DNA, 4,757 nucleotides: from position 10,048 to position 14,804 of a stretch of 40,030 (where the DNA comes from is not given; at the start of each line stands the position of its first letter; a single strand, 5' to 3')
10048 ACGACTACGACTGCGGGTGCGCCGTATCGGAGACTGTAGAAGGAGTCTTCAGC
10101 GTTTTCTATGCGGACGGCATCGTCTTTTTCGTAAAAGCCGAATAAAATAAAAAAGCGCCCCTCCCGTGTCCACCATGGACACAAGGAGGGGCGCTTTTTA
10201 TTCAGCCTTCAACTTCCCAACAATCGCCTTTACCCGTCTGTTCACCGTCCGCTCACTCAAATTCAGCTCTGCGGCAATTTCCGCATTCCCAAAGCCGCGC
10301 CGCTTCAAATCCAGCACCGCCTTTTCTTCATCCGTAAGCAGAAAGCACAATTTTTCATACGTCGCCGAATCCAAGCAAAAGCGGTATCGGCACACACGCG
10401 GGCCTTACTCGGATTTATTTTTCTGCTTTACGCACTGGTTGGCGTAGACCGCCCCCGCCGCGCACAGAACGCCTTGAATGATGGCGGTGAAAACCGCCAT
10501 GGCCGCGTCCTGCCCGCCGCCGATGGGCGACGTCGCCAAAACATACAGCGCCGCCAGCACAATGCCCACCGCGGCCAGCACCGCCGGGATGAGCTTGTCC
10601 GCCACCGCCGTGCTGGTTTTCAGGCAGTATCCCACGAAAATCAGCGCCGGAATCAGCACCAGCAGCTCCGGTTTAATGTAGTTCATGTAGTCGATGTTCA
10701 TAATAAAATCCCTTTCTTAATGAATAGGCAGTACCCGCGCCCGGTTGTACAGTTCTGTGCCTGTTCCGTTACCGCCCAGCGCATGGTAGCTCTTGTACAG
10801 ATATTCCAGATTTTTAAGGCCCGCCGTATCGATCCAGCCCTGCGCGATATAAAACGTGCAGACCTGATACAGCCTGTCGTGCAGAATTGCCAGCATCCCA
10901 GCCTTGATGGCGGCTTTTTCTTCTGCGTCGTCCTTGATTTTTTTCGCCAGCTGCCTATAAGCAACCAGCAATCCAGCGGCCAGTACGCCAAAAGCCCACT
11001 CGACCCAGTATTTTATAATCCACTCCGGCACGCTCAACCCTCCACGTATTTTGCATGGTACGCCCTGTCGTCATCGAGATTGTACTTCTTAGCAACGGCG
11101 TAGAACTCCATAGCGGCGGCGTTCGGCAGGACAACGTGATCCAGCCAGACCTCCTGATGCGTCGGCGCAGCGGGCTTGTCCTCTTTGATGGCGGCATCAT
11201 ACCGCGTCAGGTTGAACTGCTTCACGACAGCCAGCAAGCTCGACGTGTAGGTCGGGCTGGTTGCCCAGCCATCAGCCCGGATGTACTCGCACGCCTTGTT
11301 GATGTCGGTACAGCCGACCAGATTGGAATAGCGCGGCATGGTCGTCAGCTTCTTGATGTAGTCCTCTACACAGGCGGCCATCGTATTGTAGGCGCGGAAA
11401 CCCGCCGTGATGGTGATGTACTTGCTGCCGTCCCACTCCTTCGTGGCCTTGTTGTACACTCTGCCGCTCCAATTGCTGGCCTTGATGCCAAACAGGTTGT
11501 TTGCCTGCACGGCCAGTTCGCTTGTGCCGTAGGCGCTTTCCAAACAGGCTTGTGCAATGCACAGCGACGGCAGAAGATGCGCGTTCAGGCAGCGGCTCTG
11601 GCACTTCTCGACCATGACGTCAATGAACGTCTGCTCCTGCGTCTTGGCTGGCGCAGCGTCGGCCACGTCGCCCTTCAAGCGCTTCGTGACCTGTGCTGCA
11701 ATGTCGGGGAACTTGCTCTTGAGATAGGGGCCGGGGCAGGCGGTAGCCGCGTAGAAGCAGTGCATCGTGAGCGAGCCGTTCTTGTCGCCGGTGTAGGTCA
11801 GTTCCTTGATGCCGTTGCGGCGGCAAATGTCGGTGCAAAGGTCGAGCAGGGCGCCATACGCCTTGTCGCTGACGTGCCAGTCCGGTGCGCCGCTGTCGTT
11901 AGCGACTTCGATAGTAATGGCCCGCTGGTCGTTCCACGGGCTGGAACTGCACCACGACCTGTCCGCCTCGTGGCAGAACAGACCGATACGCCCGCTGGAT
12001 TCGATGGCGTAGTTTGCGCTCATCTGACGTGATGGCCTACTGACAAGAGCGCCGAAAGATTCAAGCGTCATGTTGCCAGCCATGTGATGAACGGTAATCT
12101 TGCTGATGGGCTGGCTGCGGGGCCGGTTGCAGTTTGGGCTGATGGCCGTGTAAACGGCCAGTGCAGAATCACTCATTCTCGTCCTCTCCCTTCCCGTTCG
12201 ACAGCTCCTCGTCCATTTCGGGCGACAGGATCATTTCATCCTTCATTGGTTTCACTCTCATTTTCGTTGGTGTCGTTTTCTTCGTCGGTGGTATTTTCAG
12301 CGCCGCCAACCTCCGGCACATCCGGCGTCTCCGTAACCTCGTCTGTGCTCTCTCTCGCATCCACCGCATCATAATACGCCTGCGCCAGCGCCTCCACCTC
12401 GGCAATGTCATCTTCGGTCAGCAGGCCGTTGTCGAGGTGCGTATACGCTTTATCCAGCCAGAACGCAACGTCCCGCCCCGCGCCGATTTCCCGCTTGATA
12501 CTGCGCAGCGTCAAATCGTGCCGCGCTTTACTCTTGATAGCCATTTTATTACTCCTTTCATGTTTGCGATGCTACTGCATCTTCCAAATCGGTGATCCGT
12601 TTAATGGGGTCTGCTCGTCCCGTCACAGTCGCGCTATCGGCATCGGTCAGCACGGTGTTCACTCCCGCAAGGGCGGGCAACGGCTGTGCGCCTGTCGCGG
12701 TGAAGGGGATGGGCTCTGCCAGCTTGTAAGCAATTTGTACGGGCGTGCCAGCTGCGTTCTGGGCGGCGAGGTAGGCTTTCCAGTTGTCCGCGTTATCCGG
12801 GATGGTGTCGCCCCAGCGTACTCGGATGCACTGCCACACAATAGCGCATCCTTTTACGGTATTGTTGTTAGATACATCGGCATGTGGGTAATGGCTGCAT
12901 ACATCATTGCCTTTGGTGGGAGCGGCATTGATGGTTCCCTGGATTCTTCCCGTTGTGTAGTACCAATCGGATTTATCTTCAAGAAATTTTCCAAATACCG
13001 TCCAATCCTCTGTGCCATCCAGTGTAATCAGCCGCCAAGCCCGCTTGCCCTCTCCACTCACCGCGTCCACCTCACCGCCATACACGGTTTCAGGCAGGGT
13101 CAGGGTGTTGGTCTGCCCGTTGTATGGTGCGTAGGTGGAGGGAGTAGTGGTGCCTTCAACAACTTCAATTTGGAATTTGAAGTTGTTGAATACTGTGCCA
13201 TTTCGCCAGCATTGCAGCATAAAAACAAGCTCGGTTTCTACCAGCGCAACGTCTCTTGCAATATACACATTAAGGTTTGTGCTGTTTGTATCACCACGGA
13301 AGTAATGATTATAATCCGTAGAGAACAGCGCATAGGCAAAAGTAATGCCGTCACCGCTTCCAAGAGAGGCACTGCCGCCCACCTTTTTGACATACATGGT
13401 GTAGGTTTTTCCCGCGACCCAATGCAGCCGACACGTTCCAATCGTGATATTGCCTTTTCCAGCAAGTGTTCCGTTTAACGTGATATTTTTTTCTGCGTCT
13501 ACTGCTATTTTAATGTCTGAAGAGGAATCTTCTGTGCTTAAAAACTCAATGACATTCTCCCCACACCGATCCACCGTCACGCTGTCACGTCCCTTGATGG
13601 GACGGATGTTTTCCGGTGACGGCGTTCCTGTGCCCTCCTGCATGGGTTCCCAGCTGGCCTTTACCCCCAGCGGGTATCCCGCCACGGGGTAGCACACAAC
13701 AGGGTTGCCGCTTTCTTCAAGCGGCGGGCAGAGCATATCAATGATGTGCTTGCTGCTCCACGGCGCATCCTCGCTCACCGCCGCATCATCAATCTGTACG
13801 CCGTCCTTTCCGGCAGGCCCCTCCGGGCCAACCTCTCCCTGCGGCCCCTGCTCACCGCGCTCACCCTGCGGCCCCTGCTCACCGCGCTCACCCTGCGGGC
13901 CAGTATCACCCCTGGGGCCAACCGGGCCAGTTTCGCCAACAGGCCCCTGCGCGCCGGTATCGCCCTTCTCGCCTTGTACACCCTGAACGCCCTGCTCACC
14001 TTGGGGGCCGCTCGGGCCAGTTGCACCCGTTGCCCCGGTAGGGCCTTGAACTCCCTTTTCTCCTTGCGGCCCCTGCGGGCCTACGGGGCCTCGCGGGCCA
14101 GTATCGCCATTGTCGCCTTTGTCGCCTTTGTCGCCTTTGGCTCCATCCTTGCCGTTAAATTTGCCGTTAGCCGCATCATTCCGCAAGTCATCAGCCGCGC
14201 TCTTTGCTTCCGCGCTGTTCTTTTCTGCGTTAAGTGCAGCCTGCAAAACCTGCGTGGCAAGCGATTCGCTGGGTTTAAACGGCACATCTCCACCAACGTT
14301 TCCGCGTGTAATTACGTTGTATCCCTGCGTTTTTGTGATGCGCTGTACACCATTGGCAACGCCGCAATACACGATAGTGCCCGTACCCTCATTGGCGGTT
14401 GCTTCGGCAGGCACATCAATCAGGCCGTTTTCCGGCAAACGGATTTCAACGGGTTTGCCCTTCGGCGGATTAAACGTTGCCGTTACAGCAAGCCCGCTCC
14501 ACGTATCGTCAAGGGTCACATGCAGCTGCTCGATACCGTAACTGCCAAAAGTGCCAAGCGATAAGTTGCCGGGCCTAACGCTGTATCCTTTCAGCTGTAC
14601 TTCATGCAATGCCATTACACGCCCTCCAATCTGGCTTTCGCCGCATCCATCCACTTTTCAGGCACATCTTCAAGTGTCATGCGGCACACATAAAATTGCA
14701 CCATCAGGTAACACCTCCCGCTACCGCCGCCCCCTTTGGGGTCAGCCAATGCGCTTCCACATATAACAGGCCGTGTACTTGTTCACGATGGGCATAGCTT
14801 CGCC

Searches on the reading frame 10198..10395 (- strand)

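Call 11: search_protein_families(library=phrogs, proteins=[window:10198-10395:-], max_evalue=0.001)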
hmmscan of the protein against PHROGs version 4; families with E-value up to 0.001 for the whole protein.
window:10198-10395:- (65 aa): 7 families
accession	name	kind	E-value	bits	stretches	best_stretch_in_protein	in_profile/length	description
phrog_3855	-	DNA, RNA and nucleotide metabolism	1.8e-05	26.1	1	23-59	68-104/115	HTH DNA binding protein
phrog_1740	-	transcription regulation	3.3e-05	23.6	1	19-64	168-214/567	RNA polymerase sigma factor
phrog_5767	-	transcription regulation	4.7e-05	23.9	1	19-62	289-332/393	sigma factor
phrog_351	-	transcription regulation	9.1e-05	22.2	1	20-64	676-724/928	RNA polymerase sigma factor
phrog_3512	-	transcription regulation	9.5e-05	23.6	1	10-63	59-110/130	sigma factor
phrog_3282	-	transcription regulation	0.00049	21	1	31-64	59-92/158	sigma factor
phrog_24049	-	unknown function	0.00053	21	1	20-59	17-56/149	-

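Call 60: search_protein_families(library=pfam, proteins=[window:10198-10395:-], max_evalue=0.01)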
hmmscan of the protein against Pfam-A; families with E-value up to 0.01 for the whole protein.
window:10198-10395:- (65 aa): 14 families
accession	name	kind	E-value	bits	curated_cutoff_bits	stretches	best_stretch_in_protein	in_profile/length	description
PF00196.25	GerE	-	1.8e-10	40.7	23.5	1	20-64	3-47/57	Bacterial regulatory proteins, luxR family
PF08281.18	Sigma70_r4_2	-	6e-06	26.3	25.7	1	20-56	11-48/54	Sigma-70, region 4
PF07638.17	Sigma70_ECF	-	1e-05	26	21.1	1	14-64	131-181/185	ECF sigma factor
PF13384.12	HTH_23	-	2.2e-05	24.5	24.6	1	26-57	9-40/50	Homeodomain-like domain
PF04545.22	Sigma70_r4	-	4.9e-05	23.2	24.1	1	20-63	5-49/50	Sigma-70, region 4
PF13412.12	HTH_24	-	9.5e-05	22.3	21.9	1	37-56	20-39/48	Winged helix-turn-helix DNA-binding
PF13404.12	HTH_AsnC-type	-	0.00019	21.6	27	1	37-57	20-40/42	AsnC-type helix-turn-helix domain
PF13936.12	HTH_38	-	0.00034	20.7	27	1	20-56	5-42/44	Helix-turn-helix domain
PF08279.18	HTH_11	-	0.0018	18.6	25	1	38-58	19-39/55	HTH domain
PF20432.4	Xre-like-HTH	-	0.0021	18.8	25.8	1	25-54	13-44/63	Antitoxin Xre-like helix-turn-helix domain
PF13518.12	HTH_28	-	0.0023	18.4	25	1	25-56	4-34/52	Helix-turn-helix domain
PF13542.12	HTH_Tnp_ISL3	-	0.0045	16.9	27.4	1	38-59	30-51/51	Helix-turn-helix domain of transposase family ISL3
PF07506.17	RepB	-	0.0066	17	30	1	25-64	12-52/185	RepB plasmid partitioning protein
PF13551.12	HTH_29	-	0.0067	16.9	28.1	1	32-57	9-35/64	Winged helix-turn helix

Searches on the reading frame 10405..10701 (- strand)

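Call 11: search_protein_families(library=phrogs, proteins=[window:10405-10701:-], max_evalue=0.001)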
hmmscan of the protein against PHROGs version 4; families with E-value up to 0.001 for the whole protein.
window:10405-10701:- (98 aa): 2 families
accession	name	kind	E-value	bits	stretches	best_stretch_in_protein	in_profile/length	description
phrog_1129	-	lysis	4.8e-20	72.4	1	6-97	4-83/86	holin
phrog_1299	-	lysis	0.00046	20.9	1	14-83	11-75/100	holin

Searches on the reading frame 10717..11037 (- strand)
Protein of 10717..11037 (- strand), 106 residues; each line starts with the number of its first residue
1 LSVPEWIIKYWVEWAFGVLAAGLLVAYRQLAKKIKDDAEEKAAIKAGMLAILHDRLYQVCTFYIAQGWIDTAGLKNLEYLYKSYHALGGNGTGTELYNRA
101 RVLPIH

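Call 11: search_protein_families(library=phrogs, proteins=[window:10717-11037:-], max_evalue=0.001)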
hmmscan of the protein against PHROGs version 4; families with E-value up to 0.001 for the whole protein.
window:10717-11037:- (106 aa): 2 families
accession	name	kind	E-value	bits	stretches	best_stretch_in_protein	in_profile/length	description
phrog_4105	-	unknown function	2.9e-29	102.4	1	11-106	3-99/103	-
phrog_4257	-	unknown function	4.7e-14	53.8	1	29-105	57-133/138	-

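Call 60: search_protein_families(library=pfam, proteins=[window:10717-11037:-], max_evalue=0.01)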
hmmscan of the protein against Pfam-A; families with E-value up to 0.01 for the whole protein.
window:10717-11037:- (106 aa): 0 families

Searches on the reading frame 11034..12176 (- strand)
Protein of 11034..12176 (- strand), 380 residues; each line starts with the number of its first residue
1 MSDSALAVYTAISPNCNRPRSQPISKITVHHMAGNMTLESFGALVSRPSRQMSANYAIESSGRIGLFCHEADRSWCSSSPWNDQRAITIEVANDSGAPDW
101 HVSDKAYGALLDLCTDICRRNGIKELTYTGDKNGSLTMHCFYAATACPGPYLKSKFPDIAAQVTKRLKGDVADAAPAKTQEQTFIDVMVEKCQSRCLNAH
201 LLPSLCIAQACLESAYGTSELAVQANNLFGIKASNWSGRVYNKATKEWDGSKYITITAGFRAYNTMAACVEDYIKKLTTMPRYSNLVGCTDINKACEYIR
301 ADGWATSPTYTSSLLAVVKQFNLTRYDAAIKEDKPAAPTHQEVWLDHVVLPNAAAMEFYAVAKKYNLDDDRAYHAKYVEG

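Call 11: search_protein_families(library=phrogs, proteins=[window:11034-12176:-], max_evalue=0.001)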
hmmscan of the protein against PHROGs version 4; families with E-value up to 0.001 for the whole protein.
window:11034-12176:- (380 aa): 16 families
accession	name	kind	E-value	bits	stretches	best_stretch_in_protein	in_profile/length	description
phrog_3513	-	lysis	2.7e-51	175.7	1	174-339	636-803/1434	endolysin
phrog_7698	-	lysis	2.5e-48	166.5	1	1-185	1-176/316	endolysin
phrog_1309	-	lysis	2.8e-35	123.5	1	183-334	2-159/410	endolysin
phrog_12727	-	lysis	9.5e-33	115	1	181-332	3-156/393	endolysin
phrog_18032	-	lysis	4.4e-32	112.8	1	181-329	4-155/248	endolysin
phrog_20388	-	lysis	4.9e-31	109.3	1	1-167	184-359/527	endolysin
phrog_326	-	other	4.6e-23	82.3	1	177-346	123-292/985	tail protein with endopeptidase domain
phrog_14048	-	lysis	4.9e-22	80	1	23-183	26-185/305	endolysin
phrog_1794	-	lysis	7.3e-21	75.9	1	2-272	31-253/336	amidase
phrog_833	-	lysis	1.3e-20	75.2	1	8-187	11-185/294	endolysin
phrog_10967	-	lysis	2.6e-19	71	1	200-328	23-154/266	endolysin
phrog_19265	-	unknown function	3.7e-18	67.2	1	20-156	20-149/293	-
phrog_8251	-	lysis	2.5e-14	54.5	1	214-328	38-149/250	endolysin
phrog_10051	-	lysis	1.1e-09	39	1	202-324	98-214/455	endolysin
phrog_1493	-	lysis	5.5e-09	36.7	1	14-184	23-182/394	endolysin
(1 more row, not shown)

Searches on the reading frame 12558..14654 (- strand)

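Call 11: search_protein_families(library=phrogs, proteins=[window:12558-14654:-], max_evalue=0.001)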
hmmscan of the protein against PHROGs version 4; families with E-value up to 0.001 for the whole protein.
window:12558-14654:- (698 aa): 36 families (the best 25 are shown)
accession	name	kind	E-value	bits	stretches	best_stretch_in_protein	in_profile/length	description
phrog_6320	-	tail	1.5e-39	137.4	1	162-287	81-205/745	tail fiber protein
phrog_819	-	tail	9.9e-35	121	1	161-295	471-606/1024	tail protein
phrog_5073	-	tail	3.6e-33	116.4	1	183-349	261-382/519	tail fiber protein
phrog_366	-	tail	1.7e-25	91.4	2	210-284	309-386/474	tail fiber protein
phrog_1806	-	tail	1e-21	78.5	1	152-296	95-241/276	collagen like minor tail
phrog_8745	-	tail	3.7e-21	75.2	1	167-292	1391-1525/1803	tail fiber protein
phrog_10972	-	tail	2.8e-19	70.8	3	190-252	161-223/343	tail fiber protein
phrog_38806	-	unknown function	6.7e-19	69.3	3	195-275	70-153/285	-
phrog_17587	-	tail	2.7e-18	66.8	3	201-270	351-420/641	tail fiber protein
phrog_1658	-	unknown function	7.5e-17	62.9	2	221-285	42-106/239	-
phrog_29268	-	unknown function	8.1e-17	61.6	1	84-286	330-530/653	-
phrog_3420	-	unknown function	9.4e-16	57.5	1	166-288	229-352/929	-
phrog_18350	-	tail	4.6e-15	57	2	193-286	106-200/253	tail fiber protein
phrog_38766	-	head and packaging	9e-14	51.9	2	209-302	99-190/478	virion structural protein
phrog_26246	-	tail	3.9e-13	50.3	1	141-284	71-211/329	tail protein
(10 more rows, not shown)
